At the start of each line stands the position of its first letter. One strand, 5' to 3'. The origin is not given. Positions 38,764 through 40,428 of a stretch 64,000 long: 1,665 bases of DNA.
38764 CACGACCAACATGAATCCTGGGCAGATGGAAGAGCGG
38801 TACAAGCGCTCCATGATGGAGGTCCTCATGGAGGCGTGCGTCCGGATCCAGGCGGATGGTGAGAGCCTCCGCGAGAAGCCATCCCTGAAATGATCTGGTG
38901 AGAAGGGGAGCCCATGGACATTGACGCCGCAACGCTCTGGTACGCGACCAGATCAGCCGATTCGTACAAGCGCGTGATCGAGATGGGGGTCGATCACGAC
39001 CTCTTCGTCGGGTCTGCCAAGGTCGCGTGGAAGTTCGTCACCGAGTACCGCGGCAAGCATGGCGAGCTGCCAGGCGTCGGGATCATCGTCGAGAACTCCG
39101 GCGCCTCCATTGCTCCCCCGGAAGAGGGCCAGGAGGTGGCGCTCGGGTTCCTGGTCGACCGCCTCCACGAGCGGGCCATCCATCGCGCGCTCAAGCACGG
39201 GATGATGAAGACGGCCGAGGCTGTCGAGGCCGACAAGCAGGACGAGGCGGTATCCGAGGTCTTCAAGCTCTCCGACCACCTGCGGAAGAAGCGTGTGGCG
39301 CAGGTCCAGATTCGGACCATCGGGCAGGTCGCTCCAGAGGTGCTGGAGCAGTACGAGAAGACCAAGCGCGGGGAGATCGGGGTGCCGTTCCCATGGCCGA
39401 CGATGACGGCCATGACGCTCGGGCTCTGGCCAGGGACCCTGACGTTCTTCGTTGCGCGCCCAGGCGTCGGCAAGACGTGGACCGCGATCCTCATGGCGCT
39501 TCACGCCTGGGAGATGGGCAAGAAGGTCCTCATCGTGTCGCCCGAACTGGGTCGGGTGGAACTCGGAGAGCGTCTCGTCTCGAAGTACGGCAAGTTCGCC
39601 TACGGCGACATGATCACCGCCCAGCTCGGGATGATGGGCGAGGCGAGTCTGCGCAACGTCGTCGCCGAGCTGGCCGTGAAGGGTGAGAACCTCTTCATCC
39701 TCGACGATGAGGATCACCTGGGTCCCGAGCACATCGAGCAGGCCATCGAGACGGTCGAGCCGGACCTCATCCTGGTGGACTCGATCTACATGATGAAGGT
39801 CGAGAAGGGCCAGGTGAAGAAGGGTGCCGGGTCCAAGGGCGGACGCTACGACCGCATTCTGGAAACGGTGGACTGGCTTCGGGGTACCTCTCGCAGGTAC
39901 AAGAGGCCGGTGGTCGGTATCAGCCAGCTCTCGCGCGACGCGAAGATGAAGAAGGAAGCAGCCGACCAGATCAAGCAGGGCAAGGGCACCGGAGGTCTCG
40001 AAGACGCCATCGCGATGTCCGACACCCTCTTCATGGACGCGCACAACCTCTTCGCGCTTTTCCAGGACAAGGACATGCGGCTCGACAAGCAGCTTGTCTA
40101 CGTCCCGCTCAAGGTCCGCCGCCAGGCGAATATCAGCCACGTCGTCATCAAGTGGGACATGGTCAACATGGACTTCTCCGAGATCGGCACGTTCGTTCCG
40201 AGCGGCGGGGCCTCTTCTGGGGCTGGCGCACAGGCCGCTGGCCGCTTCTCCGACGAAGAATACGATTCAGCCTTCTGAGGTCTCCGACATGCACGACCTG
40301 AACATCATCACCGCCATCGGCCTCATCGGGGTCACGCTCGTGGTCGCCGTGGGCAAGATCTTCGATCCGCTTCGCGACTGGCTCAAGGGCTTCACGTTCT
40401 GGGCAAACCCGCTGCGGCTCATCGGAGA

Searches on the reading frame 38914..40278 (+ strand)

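Call 7: search_protein_families(library=phrogs, proteins=[window:38914-40278:+], max_evalue=0.0001)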
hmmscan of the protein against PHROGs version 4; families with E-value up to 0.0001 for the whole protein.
window:38914-40278:+ (454 aa): 4 families
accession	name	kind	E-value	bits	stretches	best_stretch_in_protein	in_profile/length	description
phrog_19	-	DNA, RNA and nucleotide metabolism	1.6e-44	153.8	1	34-426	194-583/621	DnaB-like replicative helicase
phrog_239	-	DNA, RNA and nucleotide metabolism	1.2e-21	78.4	1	102-406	294-579/801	DNA primase/helicase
phrog_243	-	DNA, RNA and nucleotide metabolism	7.6e-11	42.5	1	152-352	14-207/273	DnaB-like replicative helicase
phrog_5482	-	unknown function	1.2e-05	25.3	1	132-302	7-179/341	-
